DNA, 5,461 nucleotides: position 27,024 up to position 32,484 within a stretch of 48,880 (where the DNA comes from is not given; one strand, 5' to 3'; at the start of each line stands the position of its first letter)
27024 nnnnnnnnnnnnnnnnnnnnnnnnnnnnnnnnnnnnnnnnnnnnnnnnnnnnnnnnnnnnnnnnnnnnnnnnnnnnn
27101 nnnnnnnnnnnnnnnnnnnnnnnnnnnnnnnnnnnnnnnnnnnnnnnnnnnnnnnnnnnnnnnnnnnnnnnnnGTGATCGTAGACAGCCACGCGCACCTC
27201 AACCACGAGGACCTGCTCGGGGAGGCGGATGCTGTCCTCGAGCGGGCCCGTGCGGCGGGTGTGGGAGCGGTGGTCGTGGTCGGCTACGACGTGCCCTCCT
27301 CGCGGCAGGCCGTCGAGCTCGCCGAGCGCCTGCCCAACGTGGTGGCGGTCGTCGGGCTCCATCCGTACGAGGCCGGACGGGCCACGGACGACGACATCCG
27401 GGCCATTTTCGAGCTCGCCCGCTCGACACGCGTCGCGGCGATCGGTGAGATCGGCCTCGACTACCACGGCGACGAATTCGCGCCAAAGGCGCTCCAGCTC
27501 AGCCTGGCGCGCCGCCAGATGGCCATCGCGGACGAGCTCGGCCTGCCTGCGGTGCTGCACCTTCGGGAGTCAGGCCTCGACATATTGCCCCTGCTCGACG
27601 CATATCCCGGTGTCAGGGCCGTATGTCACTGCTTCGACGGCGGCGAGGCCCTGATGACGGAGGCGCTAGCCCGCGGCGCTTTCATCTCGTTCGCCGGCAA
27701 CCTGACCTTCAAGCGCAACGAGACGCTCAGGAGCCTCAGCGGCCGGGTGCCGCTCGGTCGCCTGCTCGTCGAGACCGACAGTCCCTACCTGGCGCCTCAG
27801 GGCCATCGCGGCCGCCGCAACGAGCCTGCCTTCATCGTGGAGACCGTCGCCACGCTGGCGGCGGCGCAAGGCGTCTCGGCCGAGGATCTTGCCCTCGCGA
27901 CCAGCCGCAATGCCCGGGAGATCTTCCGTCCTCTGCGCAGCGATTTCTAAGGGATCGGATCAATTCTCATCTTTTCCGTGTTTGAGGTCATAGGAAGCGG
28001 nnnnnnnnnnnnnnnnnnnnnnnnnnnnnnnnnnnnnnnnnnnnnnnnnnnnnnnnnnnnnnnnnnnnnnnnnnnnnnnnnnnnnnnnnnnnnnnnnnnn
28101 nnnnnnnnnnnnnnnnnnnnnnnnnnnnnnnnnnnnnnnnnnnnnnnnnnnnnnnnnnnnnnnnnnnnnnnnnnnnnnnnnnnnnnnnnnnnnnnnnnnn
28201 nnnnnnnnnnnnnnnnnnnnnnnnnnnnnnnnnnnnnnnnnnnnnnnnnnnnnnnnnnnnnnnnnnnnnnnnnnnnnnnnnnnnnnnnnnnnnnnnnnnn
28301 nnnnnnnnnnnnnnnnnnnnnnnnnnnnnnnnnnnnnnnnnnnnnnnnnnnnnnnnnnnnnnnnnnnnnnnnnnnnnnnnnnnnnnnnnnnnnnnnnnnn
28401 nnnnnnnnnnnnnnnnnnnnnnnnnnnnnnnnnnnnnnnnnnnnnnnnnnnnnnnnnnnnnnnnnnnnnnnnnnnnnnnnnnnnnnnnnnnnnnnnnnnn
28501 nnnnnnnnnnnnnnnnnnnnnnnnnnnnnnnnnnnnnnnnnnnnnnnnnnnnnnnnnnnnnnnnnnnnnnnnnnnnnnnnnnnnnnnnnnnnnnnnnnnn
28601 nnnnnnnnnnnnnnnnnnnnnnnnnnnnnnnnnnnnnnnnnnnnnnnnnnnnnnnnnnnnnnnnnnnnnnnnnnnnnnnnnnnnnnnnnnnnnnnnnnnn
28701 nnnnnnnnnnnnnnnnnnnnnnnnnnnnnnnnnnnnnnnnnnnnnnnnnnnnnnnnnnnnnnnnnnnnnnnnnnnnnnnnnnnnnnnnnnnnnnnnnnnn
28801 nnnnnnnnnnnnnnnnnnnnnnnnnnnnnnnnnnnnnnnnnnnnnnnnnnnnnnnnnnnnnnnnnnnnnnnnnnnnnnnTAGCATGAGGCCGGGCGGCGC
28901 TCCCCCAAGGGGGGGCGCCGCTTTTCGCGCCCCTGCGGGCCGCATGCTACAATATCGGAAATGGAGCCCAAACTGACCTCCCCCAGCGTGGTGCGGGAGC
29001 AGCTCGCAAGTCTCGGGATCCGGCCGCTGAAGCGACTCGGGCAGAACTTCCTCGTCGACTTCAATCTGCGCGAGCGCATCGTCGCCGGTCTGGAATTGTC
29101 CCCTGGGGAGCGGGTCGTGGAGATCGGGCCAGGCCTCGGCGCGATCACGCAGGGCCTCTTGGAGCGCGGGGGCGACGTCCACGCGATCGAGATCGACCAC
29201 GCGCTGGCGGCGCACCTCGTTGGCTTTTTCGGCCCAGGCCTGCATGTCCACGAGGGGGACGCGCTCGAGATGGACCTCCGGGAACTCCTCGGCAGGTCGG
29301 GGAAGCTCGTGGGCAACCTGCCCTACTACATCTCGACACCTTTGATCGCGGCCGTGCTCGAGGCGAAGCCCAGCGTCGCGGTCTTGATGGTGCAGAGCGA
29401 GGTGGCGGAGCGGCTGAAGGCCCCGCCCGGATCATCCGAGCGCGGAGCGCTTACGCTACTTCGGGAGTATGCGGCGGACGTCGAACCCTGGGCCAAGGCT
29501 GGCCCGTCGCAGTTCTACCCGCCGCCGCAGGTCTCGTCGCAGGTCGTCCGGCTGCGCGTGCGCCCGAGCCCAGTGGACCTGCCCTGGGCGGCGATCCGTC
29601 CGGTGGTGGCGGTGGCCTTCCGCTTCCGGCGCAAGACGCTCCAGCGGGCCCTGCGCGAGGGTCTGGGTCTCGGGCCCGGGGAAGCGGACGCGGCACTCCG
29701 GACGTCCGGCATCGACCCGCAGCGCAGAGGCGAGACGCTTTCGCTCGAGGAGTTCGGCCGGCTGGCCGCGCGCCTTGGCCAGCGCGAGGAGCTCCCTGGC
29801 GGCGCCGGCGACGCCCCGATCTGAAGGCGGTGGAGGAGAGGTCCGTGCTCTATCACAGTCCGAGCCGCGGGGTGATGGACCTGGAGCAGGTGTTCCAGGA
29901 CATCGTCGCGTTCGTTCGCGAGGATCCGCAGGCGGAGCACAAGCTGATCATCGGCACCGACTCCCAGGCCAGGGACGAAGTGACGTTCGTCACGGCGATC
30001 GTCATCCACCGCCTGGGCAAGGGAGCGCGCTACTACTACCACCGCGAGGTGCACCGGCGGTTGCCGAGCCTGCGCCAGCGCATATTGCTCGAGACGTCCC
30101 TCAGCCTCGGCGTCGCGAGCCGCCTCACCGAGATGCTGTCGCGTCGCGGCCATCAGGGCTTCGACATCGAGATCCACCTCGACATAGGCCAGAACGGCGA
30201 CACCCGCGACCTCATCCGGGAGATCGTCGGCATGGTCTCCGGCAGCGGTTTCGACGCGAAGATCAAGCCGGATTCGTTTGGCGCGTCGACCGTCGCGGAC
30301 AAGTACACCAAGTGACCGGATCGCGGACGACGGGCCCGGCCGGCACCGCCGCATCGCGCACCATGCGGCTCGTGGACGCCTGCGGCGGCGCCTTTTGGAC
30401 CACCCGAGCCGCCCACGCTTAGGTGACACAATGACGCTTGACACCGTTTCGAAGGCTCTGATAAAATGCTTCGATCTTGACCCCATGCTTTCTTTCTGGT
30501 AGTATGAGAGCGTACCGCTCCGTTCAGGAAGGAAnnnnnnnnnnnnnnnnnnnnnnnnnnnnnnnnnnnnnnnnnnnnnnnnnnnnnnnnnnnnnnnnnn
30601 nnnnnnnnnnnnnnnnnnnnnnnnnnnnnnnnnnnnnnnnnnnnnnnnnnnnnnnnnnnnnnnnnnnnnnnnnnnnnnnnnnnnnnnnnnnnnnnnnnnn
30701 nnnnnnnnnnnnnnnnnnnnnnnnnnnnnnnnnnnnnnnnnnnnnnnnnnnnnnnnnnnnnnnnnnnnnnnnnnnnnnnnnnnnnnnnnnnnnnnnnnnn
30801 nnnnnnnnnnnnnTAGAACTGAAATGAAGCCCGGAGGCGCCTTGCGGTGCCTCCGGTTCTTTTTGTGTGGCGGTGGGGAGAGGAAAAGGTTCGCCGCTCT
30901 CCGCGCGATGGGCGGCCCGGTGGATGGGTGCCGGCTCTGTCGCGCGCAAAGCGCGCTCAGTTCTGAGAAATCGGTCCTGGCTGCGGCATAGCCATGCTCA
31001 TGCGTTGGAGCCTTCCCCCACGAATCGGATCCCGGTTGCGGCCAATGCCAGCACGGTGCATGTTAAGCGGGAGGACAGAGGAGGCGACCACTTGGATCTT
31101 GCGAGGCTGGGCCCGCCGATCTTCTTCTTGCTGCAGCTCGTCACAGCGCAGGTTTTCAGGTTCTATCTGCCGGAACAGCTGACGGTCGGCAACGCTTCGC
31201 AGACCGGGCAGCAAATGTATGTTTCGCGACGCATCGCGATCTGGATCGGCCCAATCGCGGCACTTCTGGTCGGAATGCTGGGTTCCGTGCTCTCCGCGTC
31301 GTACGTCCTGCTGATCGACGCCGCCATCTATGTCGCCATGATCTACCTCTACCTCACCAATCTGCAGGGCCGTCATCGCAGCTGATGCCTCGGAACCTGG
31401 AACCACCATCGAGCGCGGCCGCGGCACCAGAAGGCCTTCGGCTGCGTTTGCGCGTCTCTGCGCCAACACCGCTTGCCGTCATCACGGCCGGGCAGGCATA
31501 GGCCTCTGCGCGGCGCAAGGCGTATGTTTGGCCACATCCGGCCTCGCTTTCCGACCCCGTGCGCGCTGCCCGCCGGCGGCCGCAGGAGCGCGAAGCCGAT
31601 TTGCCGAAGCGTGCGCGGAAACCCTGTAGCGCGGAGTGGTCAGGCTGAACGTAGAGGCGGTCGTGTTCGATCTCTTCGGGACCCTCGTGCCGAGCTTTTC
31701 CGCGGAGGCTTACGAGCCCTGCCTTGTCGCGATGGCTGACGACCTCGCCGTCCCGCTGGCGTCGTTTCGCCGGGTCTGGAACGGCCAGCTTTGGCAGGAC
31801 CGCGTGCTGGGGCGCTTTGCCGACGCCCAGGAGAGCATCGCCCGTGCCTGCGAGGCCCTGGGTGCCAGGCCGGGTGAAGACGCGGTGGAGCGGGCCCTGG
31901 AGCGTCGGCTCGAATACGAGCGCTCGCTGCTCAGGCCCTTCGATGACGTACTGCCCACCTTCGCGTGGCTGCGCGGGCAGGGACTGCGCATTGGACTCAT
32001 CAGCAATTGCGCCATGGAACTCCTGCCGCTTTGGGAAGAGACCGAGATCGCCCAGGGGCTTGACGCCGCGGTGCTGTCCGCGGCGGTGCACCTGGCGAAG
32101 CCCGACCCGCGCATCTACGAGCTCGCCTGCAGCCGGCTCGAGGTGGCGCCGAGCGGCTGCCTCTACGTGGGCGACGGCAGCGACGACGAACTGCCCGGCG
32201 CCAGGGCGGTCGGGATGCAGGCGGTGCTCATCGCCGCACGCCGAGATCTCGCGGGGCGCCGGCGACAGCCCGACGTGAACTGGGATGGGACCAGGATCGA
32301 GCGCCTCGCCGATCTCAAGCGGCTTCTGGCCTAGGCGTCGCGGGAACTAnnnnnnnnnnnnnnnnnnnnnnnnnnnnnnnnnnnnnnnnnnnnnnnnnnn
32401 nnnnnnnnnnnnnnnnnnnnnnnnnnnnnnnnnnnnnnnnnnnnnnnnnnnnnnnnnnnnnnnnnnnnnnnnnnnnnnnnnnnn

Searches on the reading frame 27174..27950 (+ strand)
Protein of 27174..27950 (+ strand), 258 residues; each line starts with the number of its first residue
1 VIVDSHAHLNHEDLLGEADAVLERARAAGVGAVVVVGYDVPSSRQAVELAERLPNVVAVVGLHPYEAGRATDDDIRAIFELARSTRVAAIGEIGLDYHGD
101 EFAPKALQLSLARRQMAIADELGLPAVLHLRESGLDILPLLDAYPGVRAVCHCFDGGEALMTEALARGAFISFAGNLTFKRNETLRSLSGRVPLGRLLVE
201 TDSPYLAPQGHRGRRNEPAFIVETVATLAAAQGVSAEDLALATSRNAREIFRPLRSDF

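Call 7: search_protein_families(library=pfam, proteins=[window:27174-27950:+], max_evalue=0.00001)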
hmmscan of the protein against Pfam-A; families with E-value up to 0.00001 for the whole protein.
window:27174-27950:+ (258 aa): 1 family
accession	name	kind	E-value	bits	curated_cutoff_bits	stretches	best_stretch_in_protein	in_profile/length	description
PF01026.27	TatD_DNase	-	1.9e-72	244.1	27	1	3-252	1-253/253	TatD related DNase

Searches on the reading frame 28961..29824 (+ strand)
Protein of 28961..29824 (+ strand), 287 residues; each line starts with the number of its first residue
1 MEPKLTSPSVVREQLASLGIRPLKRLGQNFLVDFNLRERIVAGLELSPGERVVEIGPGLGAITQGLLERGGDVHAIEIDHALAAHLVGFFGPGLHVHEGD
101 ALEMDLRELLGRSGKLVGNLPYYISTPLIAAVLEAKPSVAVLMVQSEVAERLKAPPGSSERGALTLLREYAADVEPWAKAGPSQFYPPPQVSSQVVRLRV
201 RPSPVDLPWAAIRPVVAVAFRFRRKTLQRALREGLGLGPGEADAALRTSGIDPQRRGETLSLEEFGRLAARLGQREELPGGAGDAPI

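Call 7: search_protein_families(library=pfam, proteins=[window:28961-29824:+], max_evalue=0.00001)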
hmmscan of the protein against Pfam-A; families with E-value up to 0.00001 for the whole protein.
window:28961-29824:+ (287 aa): 1 family
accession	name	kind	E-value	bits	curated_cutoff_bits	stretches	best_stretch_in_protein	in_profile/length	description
PF00398.26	RrnaAD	-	4e-47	161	24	1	24-269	6-258/263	Ribosomal RNA adenine dimethylase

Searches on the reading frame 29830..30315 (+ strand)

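Call 7: search_protein_families(library=pfam, proteins=[window:29830-30315:+], max_evalue=0.00001)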
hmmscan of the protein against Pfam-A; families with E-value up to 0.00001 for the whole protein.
window:29830-30315:+ (161 aa): 1 family
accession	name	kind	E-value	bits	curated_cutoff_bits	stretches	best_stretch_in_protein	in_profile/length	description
PF04308.18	RNaseH_like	-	9.2e-60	201.2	25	1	20-161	1-145/145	Ribonuclease H-like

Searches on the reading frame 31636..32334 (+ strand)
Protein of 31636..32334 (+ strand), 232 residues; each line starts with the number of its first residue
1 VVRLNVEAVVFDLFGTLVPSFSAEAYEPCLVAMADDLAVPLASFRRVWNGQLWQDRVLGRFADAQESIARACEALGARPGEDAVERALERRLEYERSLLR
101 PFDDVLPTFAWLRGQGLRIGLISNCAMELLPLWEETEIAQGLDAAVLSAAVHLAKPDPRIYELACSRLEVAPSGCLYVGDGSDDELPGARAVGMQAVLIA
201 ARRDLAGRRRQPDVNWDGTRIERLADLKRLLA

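Call 7: search_protein_families(library=pfam, proteins=[window:31636-32334:+], max_evalue=0.00001)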
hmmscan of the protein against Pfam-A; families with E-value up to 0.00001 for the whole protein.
window:31636-32334:+ (232 aa): 3 families
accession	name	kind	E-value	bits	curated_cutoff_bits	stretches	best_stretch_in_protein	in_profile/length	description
PF00702.32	Hydrolase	-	7.4e-18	66.1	26.4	1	7-193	2-191/191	haloacid dehalogenase-like hydrolase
PF13419.12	HAD_2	-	2.1e-12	48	23.8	1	83-198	61-177/178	Haloacid dehalogenase-like hydrolase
PF13242.12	Hydrolase_like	-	1.2e-06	28.7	22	1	154-200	3-49/75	HAD-hyrolase-like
